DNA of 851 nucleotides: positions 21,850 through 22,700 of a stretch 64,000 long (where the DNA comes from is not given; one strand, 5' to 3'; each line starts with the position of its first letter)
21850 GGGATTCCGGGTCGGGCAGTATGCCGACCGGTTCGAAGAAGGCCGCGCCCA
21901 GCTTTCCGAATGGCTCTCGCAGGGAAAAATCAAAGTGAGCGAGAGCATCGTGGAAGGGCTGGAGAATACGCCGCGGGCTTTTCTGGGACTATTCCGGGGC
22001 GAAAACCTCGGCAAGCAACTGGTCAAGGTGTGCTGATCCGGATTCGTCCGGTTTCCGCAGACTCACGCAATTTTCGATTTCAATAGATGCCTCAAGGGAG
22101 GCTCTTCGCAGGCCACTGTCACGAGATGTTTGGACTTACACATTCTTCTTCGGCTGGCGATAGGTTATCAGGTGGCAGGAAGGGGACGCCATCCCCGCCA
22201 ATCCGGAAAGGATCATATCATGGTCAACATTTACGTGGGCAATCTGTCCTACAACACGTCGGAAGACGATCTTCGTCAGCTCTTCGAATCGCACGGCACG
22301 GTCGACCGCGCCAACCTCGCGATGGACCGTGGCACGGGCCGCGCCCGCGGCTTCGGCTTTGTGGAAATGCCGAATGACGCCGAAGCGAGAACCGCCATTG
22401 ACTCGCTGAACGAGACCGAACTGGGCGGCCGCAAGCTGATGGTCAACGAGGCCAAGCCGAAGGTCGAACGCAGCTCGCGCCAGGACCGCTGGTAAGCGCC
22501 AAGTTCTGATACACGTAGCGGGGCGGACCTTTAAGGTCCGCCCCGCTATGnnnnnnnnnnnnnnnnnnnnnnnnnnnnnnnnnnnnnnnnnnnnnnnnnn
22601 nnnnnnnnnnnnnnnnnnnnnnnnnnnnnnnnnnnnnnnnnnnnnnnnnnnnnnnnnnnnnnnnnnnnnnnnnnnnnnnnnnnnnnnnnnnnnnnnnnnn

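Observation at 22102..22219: Conserved about 125-nt 5' leaders shared by the two RRM RNA-binding protein genes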

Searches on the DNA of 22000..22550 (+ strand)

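Call 6: search_rna_families(source=window, start=22000, end=22550, threshold=evalue, max_evalue=10, show_alignments=3)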
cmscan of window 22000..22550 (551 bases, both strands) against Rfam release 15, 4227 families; matches with E-value up to 10: 7.
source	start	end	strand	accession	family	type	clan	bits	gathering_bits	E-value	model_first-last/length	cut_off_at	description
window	22516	22548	+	RF02010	mir-3180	Gene; miRNA;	-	19.3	99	2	1-92/92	no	mir-3180 microRNA precursor family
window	22070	22105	-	RF01371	CRISPR-DR58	Gene; CRISPR;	-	18.5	38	0.74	1-37/37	no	CRISPR RNA direct repeat element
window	22508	22550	+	RF01759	sucC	Cis-reg;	-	16.3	50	1.1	1-39/70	3'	sucC RNA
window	22514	22550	+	RF04102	MIR6457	Gene; miRNA;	-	16.3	140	2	1-177/177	no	MIR6457 microRNA precursor family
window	22449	22550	-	RF04104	MIR918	Gene; miRNA;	-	14.5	268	4.7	68-265/265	5'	MIR918 microRNA precursor family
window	22420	22501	+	RF03073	RT-19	Gene; sRNA;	-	12.7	78.3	7.9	1-99/99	no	RT-19 RNA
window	22257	22299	-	RF00277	SNORD49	Gene; snRNA; snoRNA; CD-box;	CL00062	11.4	37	4.9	27-71/71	no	Small nucleolar RNA SNORD49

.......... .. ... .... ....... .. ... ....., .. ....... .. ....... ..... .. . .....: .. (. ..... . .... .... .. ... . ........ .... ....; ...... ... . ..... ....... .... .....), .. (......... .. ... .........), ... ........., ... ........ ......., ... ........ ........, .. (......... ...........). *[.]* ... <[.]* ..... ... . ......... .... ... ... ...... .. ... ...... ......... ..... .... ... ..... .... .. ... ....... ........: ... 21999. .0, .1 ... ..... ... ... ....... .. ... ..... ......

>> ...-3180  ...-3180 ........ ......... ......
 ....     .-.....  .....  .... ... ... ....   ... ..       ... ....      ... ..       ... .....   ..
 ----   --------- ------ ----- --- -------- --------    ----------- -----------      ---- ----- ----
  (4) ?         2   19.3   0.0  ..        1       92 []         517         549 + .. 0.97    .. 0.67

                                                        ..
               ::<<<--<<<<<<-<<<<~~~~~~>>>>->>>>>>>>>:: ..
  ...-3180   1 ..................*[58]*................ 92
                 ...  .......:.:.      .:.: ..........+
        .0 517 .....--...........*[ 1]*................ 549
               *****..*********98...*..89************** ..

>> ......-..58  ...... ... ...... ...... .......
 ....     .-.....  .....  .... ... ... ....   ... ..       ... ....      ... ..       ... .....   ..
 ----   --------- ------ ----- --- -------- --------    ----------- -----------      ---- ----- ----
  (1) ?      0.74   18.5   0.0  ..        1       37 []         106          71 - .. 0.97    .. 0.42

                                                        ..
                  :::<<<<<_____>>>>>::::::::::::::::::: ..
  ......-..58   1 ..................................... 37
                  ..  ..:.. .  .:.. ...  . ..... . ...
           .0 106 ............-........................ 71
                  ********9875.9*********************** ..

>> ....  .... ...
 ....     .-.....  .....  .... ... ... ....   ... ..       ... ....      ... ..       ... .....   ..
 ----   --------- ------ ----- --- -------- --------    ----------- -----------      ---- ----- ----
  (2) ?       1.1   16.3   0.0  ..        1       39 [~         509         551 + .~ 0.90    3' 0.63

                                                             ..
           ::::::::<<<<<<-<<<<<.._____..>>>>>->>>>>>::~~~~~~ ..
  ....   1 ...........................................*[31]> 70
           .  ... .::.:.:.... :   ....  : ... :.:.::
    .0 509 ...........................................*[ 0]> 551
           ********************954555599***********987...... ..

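Call 49: build_rna_model(alignment_id=A3, structure=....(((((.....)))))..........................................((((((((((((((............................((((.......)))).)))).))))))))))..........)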
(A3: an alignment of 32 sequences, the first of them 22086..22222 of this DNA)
Model R1 built from alignment A3 (32 sequences, 144 columns); structure: as given.
model positions 138; base pairs 23; branch points 1; effective number of sequences 1.86; information 0.59 bits per position. Calibrated on 0.2 Mb of random sequence (short: E-values are rough).
structure used (alignment columns):
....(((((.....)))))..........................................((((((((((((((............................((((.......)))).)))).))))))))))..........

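Call 50: search_with_rna_model(model_id=R1, sources=[window, L002, L003, L004, L005, L006, L007, L008, L009, L010, L011, L012, L013, L014, L015, L016, L017, L018, L019, L020, L021, L022, L023, L024, L025, L026, L027, L028, L029, L030, L031, L032, L033, L034, L035, L036, L037, L038, L039, L040, L041, L042, L043, L044, L045, L046, L047, L048, L049, L050, L051, L052, L053, L054, L055, L056, L057, L058, L059, L060, L061, L062, L063, L064, L065, L066, L067, L068, L069, L070, L071, L072, L073, L074, L075, L076, L077, L078, L079, L080], max_evalue=10, show_alignments=6)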
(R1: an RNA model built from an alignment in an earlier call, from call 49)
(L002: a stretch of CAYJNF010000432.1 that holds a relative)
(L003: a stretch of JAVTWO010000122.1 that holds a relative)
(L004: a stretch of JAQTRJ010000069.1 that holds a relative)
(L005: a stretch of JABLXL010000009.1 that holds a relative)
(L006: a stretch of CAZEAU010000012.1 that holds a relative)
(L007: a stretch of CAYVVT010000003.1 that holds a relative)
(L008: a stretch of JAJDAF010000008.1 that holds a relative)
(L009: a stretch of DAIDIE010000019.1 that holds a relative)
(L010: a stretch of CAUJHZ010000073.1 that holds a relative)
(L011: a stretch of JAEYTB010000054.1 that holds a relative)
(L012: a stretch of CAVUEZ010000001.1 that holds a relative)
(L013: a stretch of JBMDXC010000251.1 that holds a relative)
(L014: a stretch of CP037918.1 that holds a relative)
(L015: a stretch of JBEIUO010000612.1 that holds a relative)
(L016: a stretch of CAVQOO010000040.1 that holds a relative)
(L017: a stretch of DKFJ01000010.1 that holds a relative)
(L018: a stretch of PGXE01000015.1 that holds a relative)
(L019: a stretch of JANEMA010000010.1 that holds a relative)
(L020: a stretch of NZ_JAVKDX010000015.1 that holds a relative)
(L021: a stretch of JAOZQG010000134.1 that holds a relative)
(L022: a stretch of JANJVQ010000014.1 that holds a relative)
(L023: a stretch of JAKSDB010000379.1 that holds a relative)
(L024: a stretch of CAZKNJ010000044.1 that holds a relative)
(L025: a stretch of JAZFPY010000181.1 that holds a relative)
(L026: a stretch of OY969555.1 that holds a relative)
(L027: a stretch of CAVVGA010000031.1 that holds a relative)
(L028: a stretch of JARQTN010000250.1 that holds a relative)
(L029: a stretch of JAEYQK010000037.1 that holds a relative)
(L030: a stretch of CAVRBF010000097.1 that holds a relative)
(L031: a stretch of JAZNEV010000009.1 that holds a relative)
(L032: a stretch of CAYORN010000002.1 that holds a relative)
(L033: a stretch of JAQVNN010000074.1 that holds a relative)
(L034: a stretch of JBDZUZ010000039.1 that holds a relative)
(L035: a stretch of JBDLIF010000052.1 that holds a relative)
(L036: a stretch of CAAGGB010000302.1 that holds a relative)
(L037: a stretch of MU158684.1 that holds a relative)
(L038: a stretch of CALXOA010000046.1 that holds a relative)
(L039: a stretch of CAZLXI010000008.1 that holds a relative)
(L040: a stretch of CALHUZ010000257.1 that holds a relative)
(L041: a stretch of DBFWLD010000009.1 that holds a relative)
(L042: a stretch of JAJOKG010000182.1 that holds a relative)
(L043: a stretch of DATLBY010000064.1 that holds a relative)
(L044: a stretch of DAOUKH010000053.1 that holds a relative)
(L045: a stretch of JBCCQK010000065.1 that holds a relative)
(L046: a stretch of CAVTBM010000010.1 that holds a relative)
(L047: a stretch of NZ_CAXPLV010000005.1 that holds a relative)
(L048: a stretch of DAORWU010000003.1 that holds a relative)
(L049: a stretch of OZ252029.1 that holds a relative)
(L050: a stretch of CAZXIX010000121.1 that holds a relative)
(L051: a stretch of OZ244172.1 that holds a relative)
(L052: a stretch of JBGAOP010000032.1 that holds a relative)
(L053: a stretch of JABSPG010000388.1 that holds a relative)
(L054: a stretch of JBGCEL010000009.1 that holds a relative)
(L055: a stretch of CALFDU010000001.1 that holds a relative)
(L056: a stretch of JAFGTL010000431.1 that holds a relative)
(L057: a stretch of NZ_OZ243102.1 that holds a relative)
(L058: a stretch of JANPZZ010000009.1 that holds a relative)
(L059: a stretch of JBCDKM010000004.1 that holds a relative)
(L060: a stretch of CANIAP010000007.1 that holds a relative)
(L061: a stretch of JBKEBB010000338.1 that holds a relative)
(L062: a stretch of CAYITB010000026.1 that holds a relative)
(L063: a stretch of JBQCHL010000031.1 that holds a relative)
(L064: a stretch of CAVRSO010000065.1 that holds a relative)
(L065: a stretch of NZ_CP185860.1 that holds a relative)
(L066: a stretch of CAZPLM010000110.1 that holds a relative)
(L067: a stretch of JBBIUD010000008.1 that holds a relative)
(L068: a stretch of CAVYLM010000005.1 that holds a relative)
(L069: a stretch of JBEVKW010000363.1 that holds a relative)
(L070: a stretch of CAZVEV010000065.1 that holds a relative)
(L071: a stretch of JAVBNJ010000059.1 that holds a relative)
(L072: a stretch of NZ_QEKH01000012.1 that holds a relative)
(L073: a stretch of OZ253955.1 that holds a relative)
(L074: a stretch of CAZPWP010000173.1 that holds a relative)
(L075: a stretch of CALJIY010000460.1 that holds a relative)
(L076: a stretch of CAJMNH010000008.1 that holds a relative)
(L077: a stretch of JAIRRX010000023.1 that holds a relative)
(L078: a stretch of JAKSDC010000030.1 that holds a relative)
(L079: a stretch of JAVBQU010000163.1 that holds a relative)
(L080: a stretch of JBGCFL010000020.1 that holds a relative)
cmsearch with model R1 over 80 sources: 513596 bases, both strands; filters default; matches with E-value up to 10: 6.
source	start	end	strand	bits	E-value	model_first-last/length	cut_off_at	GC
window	22086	22222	+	136.9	1.3e-32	1-138/138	no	0.55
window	39131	39261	+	122.6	6.3e-29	1-138/138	no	0.57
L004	2870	3003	+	69.4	3.2e-15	1-138/138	no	0.62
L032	2871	3003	+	61.6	3.2e-13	1-138/138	no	0.56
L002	2869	3003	+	52.9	5.5e-11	1-138/138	no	0.54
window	9974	10031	+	10.5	4.6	1-138/138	no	0.55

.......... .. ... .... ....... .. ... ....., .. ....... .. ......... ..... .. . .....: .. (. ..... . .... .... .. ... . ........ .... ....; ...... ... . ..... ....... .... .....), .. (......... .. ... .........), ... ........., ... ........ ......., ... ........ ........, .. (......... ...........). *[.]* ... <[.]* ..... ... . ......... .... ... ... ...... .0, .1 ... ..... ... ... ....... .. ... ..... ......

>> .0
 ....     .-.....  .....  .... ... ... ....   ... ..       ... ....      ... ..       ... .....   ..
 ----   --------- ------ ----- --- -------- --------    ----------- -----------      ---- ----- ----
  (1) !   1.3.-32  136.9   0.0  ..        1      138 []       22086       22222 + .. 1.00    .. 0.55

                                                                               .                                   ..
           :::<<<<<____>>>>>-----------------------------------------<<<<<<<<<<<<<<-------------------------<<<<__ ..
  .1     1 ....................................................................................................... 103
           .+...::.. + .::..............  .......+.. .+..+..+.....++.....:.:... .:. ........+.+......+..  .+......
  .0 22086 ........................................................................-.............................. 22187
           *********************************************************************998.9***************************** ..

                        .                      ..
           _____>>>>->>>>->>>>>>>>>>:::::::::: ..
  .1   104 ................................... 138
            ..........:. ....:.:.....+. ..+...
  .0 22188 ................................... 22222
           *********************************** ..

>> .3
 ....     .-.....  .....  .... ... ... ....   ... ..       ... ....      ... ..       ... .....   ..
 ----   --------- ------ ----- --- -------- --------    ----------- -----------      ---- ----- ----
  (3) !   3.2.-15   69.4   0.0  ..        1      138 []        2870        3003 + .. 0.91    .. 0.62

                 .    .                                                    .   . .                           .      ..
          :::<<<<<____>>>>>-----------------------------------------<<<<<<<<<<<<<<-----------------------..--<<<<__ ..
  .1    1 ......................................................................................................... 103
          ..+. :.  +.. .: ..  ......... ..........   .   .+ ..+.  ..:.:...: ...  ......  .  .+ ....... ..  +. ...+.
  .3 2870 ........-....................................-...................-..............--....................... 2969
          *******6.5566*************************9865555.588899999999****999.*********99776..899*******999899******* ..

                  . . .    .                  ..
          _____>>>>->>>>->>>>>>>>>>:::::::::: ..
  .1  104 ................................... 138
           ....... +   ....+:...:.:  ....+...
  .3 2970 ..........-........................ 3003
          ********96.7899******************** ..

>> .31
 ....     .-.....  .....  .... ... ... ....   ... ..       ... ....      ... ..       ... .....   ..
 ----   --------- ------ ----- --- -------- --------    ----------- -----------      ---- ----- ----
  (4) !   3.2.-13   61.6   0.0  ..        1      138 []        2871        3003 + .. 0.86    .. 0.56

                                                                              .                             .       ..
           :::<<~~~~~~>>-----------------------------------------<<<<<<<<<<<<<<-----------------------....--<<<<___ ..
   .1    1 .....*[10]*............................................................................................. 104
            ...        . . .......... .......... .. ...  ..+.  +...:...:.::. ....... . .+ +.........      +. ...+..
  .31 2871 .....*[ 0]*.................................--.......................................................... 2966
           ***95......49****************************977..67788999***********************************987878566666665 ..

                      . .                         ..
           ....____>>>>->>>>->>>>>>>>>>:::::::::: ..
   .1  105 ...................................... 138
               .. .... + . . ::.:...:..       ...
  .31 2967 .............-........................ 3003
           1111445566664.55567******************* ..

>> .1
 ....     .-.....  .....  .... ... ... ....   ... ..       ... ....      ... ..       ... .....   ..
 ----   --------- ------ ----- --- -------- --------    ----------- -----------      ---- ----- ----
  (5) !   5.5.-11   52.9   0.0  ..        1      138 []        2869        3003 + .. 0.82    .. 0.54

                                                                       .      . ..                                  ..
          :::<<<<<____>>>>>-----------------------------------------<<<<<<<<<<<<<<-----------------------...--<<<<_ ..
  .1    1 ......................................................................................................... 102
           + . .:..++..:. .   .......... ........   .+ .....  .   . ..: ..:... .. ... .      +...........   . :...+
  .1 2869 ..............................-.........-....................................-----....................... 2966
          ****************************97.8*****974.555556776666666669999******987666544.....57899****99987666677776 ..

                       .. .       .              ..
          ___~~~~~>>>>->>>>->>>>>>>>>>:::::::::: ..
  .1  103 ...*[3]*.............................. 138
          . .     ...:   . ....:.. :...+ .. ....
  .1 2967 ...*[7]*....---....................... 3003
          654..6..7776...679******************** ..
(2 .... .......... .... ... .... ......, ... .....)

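Call 51: search_with_rna_model(model_id=R1, sources=[window, L001, L002, L004, L032, L081, L082, L083, L084, L088, L089, L090, L092, L096, L097, L098, L099, L101, L102, L103, L104, L106, L107, L108, L109, L114, L116, L121, L123, L133, L140, L142, L143, L144, L147, L148], max_evalue=0.001, make_alignment=true)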
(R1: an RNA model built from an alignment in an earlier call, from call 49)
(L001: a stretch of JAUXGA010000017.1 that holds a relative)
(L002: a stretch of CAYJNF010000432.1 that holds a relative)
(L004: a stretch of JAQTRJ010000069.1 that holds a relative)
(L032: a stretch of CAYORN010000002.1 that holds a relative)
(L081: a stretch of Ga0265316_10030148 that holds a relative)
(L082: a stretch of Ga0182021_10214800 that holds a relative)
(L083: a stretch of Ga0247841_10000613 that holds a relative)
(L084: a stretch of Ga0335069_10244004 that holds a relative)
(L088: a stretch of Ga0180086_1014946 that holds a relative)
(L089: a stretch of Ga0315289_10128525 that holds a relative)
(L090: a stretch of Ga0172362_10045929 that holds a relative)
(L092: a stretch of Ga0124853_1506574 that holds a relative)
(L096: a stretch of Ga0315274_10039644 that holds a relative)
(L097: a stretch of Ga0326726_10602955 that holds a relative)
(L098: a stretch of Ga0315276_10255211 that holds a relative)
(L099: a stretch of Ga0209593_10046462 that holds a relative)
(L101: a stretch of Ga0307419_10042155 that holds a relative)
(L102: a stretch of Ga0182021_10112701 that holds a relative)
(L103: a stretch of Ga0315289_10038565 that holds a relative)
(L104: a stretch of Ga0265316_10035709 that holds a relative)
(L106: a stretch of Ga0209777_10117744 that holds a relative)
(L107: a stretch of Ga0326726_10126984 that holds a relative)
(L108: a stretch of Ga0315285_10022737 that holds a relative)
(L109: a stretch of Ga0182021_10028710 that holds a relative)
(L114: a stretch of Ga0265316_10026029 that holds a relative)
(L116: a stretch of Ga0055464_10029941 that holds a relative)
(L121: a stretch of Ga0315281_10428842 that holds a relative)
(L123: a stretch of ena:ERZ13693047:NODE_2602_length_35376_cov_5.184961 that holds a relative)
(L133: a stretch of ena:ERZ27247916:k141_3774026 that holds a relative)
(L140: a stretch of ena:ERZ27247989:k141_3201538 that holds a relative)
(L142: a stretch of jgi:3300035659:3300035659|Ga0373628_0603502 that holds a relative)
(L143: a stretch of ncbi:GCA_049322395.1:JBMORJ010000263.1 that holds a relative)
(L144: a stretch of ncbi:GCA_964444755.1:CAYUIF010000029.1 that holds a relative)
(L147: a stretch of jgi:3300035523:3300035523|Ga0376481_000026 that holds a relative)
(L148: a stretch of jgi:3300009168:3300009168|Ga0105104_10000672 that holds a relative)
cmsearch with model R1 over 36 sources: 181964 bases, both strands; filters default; matches with E-value up to 0.001: 38.
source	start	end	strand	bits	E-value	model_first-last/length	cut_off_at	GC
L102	1636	1773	-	149.1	3.4e-36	1-138/138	no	0.57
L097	797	934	-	148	6.4e-36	1-138/138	no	0.55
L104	736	871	-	147.6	8e-36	1-138/138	no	0.57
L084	678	818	+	147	1.2e-35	1-138/138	no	0.55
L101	993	1129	+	145.2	3.5e-35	1-138/138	no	0.52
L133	1368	1503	+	145.1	3.5e-35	1-138/138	no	0.57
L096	2314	2451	-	145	3.8e-35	1-138/138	no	0.57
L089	173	309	-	144.9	3.9e-35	1-138/138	no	0.54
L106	839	976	-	144.5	5.1e-35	1-138/138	no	0.55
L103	173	309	-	144.5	5.1e-35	1-138/138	no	0.53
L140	164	299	+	144.2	6.3e-35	1-138/138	no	0.57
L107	606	743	-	144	6.8e-35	1-138/138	no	0.57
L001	636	772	+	143.4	1e-34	1-138/138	no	0.52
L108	3802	3939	+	139.9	8e-34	1-138/138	no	0.57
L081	3493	3630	+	138.9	1.4e-33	1-138/138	no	0.57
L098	87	225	-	137.8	2.8e-33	1-138/138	no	0.53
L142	316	450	+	137.7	2.9e-33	1-138/138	no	0.57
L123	1366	1503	+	136.8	5e-33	1-138/138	no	0.54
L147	1366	1503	+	135.3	1.2e-32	1-138/138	no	0.55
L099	950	1089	+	133.1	4.5e-32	1-138/138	no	0.52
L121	136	272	+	132.5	6.4e-32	1-138/138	no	0.54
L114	1642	1778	-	130.3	2.3e-31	1-138/138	no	0.55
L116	1160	1295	-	130.1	2.7e-31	1-138/138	no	0.54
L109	6010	6148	-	129.4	3.9e-31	1-138/138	no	0.52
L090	2207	2343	+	127.5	1.2e-30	1-138/138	no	0.55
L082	365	502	-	126.3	2.5e-30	1-138/138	no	0.51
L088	1552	1686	+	124.4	7.9e-30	1-136/138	3'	0.56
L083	434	570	-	121.9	3.4e-29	1-138/138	no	0.53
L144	1367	1503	+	117.3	5.2e-28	1-138/138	no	0.53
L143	1367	1503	+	115.1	1.9e-27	1-138/138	no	0.53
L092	1638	1772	+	108.2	1.1e-25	1-138/138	no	0.53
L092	951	1091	+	107.6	1.6e-25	1-138/138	no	0.56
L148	1370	1503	+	89.8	6.2e-21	1-138/138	no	0.51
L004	2870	3003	+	69.4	1.1e-15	1-138/138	no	0.62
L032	2871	3003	+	61.6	1.1e-13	1-138/138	no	0.56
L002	2869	3003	+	52.9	2e-11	1-138/138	no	0.54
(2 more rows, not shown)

Alignment A4: 38 matches aligned to the model, 161 columns, each read 5' to 3' on its own strand. Consensus structure (alignment columns), stored with it:
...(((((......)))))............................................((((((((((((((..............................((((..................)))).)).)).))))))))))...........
